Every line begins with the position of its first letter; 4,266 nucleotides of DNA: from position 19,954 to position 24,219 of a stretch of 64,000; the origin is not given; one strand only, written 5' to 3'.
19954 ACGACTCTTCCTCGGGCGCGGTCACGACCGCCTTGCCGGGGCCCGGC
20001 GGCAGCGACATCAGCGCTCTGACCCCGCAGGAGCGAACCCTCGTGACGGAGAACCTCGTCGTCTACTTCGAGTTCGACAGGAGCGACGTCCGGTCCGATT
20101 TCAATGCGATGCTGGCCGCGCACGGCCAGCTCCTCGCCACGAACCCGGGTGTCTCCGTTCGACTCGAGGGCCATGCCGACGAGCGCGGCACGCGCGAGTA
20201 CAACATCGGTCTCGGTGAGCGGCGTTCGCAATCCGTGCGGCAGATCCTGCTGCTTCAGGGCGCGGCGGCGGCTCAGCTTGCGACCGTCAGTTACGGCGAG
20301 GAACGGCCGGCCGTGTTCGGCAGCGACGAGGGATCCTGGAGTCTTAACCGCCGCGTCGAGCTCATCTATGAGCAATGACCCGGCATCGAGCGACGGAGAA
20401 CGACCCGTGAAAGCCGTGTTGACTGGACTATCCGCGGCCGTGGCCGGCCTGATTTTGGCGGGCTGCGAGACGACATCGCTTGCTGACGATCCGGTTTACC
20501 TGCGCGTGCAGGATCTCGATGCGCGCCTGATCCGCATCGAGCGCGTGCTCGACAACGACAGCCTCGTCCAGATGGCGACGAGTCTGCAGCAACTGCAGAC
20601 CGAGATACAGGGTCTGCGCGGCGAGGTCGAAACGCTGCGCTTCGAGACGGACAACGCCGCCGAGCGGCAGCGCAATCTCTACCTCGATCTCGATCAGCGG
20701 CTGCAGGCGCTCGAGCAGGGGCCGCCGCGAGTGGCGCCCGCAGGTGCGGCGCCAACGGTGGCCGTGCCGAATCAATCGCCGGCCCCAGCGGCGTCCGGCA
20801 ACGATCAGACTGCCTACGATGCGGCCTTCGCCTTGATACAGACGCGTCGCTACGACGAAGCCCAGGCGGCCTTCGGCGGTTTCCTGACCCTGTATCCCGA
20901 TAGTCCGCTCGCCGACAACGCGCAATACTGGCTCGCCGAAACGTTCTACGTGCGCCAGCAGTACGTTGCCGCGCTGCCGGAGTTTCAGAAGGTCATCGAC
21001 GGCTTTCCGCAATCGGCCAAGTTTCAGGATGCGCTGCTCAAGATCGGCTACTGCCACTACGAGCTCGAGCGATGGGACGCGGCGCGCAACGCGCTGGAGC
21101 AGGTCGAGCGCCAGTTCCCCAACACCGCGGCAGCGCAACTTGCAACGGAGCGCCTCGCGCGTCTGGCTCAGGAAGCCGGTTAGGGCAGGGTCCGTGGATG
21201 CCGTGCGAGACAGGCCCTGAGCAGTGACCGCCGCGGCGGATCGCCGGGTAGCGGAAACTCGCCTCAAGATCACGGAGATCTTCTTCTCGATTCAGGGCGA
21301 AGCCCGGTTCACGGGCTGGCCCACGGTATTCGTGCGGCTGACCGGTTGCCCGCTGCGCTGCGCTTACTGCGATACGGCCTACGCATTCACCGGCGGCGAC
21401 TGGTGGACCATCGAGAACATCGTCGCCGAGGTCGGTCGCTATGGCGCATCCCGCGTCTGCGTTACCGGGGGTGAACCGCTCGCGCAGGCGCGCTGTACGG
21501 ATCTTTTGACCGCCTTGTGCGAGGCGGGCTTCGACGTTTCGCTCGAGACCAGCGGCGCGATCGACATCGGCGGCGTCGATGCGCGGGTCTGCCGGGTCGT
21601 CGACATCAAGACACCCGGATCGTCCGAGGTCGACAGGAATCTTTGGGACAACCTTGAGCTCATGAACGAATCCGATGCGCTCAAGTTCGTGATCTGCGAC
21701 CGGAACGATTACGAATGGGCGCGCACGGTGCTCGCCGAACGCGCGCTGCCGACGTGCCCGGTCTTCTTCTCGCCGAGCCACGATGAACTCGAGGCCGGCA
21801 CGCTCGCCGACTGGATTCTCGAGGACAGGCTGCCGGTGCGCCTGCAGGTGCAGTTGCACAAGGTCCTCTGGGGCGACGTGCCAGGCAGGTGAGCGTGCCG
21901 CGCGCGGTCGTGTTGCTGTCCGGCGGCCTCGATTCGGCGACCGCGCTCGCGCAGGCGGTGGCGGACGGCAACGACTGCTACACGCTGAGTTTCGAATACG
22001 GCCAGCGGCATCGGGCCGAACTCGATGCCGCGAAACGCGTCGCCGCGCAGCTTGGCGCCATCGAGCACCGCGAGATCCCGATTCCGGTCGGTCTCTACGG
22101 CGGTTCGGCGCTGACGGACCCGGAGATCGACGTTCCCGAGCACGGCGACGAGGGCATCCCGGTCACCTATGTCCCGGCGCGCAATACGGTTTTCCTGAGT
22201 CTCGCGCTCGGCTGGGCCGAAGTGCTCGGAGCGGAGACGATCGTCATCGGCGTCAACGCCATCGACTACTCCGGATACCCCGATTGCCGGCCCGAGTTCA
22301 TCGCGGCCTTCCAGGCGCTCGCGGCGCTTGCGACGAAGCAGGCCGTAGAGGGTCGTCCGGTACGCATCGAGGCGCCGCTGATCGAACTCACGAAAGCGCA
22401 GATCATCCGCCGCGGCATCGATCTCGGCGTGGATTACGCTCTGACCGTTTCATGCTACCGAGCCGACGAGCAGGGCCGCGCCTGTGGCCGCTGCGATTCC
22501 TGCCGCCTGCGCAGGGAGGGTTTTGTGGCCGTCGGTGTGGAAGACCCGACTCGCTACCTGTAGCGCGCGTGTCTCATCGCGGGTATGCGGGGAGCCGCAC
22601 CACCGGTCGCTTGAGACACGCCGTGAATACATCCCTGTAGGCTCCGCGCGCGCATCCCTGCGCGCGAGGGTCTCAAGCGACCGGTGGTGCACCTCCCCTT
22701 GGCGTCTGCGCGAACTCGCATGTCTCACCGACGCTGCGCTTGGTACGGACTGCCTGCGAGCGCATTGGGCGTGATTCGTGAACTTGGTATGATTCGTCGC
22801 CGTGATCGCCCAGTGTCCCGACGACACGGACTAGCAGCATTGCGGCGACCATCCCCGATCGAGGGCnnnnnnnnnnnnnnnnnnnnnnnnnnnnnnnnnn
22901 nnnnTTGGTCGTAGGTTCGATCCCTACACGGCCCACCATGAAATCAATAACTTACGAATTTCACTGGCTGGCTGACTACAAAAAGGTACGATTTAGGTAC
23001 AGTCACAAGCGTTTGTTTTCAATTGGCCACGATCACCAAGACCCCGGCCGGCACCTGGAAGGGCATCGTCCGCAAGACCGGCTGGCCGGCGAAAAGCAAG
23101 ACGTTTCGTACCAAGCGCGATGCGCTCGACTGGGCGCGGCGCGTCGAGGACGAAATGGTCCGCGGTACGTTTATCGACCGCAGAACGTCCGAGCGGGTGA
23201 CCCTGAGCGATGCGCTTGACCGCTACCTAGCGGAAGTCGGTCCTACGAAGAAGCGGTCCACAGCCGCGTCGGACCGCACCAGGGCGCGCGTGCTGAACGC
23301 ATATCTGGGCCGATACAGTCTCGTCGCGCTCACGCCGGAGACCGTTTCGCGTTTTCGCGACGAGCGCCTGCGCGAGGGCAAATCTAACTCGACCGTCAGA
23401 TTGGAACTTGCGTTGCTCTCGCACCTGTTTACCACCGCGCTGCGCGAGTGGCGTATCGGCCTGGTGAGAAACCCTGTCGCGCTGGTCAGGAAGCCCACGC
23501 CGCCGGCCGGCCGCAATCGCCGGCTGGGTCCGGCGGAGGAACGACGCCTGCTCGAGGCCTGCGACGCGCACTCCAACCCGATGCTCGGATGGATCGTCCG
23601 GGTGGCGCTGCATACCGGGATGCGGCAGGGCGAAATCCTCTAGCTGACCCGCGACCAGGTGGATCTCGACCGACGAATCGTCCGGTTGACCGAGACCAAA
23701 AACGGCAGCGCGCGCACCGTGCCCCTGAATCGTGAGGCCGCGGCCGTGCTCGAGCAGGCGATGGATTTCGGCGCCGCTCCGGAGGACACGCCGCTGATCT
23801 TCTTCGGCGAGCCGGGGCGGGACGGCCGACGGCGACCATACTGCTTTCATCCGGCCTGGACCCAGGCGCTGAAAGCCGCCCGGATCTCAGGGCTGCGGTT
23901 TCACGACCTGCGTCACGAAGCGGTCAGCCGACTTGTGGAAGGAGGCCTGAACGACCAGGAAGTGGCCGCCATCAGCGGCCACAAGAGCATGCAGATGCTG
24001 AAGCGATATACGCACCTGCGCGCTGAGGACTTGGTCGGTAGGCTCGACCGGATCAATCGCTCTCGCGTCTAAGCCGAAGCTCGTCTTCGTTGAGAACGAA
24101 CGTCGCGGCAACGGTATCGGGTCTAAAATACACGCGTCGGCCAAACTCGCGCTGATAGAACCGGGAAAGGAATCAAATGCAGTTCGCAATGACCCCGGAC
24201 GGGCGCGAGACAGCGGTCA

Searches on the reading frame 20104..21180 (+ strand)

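Call 23: search_protein_families(library=pfam, proteins=[window:20104-21180:+], max_evalue=0.001)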
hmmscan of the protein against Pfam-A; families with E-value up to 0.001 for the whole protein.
window:20104-21180:+ (359 aa): 9 families
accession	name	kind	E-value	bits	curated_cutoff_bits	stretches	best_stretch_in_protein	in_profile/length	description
PF16331.10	TolA_bind_tri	-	4e-19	68.9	30.1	1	138-208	2-74/76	TolA binding protein trimerisation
PF13174.12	TPR_6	-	7.2e-16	58.1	26.3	1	309-341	1-33/33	Tetratricopeptide repeat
PF13432.12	TPR_16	-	7.2e-11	42.8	32.7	1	238-305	1-65/65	Tetratricopeptide repeat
PF14559.12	TPR_19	-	8.2e-11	42.5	25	1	285-347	5-64/68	Tetratricopeptide repeat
PF07719.23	TPR_2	-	1.7e-09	37.5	27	0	309-340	2-33/34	Tetratricopeptide repeat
PF13428.12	TPR_14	-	1.7e-08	34.8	23.5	0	309-346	2-39/44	Tetratricopeptide repeat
PF12895.13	ANAPC3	-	3.8e-08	33.9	27.2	1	267-333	19-81/82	Anaphase-promoting complex, cyclosome, subunit 3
PF13525.12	YfiO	-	7.1e-07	29.6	25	1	234-352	5-134/203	Outer membrane lipoprotein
PF13424.12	TPR_12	-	2.3e-05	24.9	30.1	0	237-301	6-75/77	Tetratricopeptide repeat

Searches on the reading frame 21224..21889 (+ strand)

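Call 23: search_protein_families(library=pfam, proteins=[window:21224-21889:+], max_evalue=0.001)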
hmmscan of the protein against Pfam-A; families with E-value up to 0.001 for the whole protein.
window:21224-21889:+ (222 aa): 2 families
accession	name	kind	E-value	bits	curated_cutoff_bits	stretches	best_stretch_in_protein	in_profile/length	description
PF04055.27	Radical_SAM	-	1.4e-11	45.2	29.5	1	40-112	5-87/166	Radical SAM superfamily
PF13353.11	Fer4_12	-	0.001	19.8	22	0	35-91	8-69/137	4Fe-4S single cluster domain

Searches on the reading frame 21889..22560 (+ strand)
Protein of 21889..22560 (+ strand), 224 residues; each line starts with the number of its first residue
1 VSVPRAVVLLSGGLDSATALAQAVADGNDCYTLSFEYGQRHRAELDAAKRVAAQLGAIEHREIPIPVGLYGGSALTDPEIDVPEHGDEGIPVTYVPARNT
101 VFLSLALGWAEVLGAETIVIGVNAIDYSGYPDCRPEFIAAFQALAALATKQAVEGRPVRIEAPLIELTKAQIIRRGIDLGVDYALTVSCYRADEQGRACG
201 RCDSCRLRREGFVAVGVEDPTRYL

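Call 23: search_protein_families(library=pfam, proteins=[window:21889-22560:+], max_evalue=0.001)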
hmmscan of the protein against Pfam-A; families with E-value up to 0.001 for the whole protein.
window:21889-22560:+ (224 aa): 2 families
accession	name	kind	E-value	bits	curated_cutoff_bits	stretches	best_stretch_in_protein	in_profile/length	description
PF06508.19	QueC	-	1.3e-76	257.2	22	1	5-215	1-209/210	Queuosine biosynthesis protein QueC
PF00733.27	Asn_synthase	-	3.2e-07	30.8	21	1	7-65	21-79/354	Asparagine synthase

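Call 71: find_related_loci(query=window:21889-22560:+, collection=genome_contigs, flank=10000)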
Query window:21889-22560:+ (224 aa) in genome_contigs; peptide patterns used: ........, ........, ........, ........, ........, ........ (x = any residue, [..] = any of these).
600 stretches matched a pattern (row limit reached: there are more); 597 encode a relative of the query (tblastn E <= 1e-3); the best 80 are kept; 80 distinct loci.
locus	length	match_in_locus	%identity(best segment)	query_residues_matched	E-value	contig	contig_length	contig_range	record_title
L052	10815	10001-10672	70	1-224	2e-103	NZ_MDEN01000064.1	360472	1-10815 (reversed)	Pseudomonas graminis strain UASWS1507, whole genome shotgun sequence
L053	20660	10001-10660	70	5-224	5e-103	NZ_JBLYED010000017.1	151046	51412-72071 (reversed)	Pseudomonas sp. H11T01 contig_17, whole genome shotgun sequence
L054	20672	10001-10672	70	1-224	9e-103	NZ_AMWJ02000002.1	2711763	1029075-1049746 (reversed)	Pseudomonas bharatica CSV86 tig00000008, whole genome shotgun sequence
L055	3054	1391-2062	71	1-224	2e-104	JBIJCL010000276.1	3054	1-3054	MAG: Steroidobacteraceae bacterium isolate ME2006-08-18D11_3300042945_group2_bin293 Rohwer_bin2472_scaffold_69653_c1, wh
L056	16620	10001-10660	70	5-224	2e-102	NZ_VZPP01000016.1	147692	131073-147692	Pseudomonas moorei strain CCUG 53114 contig_0000016, whole genome shotgun sequence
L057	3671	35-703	69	1-223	1e-103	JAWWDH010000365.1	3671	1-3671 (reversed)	MAG: Pseudomonas sp. isolate HN18.bin.9 k141_1171537_length_3671_cov_7.0000, whole genome shotgun sequence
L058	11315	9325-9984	71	5-223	8e-102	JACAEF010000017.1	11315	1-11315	MAG: Rhodocyclaceae bacterium isolate L.E.AP.42 k119_11220, whole genome shotgun sequence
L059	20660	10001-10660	71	5-223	5e-101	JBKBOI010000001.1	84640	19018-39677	MAG: Rhodocyclaceae bacterium isolate 21I_052.bin.21 NODE_1_length_84640_cov_7.553469, whole genome shotgun sequence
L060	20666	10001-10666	70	2-223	7e-101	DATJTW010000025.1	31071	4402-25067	MAG TPA_asm: Steroidobacteraceae bacterium isolate SMAG_U15030 k141_1919370, whole genome shotgun sequence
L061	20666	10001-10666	67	2-223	2e-100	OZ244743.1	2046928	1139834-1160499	MAG: Methylophagaceae bacterium isolate bc1f9cef-c68b-4201-a6a9-0d3f467c5090 genome assembly, chromosome: 1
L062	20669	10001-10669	68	1-223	1e-99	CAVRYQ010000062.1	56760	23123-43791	MAG: uncultured proteobacterium isolate MFD04752.bin.2.99 genome assembly, contig: contig_187123, whole genome shotgun s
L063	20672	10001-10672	68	1-224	8e-100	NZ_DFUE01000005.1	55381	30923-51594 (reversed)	MAG: Pseudomonas sp. UBA4194 UBA4194_contig_3516, whole genome shotgun sequence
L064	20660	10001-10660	68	5-224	9e-100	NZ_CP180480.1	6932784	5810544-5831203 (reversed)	Pseudomonas arabinosi strain LT1P18 chromosome, complete genome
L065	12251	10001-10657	71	6-224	2e-99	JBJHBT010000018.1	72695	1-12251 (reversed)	MAG: Gammaproteobacteria bacterium isolate SF2967_J5348.metabat2_refined.093_sub NODE_460_length_72695_cov_4.729977, who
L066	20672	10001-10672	69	1-224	5e-99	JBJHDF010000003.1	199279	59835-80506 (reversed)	MAG: Marinimicrobium sp. isolate SF2967_J5348.concoct.067 NODE_62_length_199279_cov_5.984339, whole genome shotgun seque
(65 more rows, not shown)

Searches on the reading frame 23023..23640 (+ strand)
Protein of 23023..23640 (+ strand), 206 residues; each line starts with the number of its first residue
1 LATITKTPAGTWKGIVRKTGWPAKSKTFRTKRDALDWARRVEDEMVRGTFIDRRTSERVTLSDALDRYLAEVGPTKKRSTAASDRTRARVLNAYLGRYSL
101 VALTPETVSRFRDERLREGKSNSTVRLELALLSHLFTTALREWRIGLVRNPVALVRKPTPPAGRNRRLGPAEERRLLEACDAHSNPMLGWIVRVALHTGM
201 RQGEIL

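Call 23: search_protein_families(library=pfam, proteins=[window:23023-23640:+], max_evalue=0.001)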
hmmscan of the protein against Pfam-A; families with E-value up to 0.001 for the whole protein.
window:23023-23640:+ (206 aa): 1 family
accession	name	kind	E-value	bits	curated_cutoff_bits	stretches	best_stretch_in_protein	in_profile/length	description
PF24624.1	Int_N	-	3.3e-05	25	27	1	60-156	4-97/100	Phage integrase, N-terminal domain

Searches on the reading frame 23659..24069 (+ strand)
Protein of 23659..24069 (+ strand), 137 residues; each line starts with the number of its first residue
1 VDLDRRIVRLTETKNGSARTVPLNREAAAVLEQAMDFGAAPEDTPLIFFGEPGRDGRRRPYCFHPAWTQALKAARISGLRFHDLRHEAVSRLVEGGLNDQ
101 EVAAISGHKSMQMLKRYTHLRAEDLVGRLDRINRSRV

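Call 23: search_protein_families(library=pfam, proteins=[window:23659-24069:+], max_evalue=0.001)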
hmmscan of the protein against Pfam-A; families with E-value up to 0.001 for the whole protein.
window:23659-24069:+ (137 aa): 1 family
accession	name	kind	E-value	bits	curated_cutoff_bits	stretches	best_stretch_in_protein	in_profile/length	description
PF00589.27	Phage_integrase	-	1.6e-21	77.2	27.1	1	1-122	49-170/172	Phage integrase family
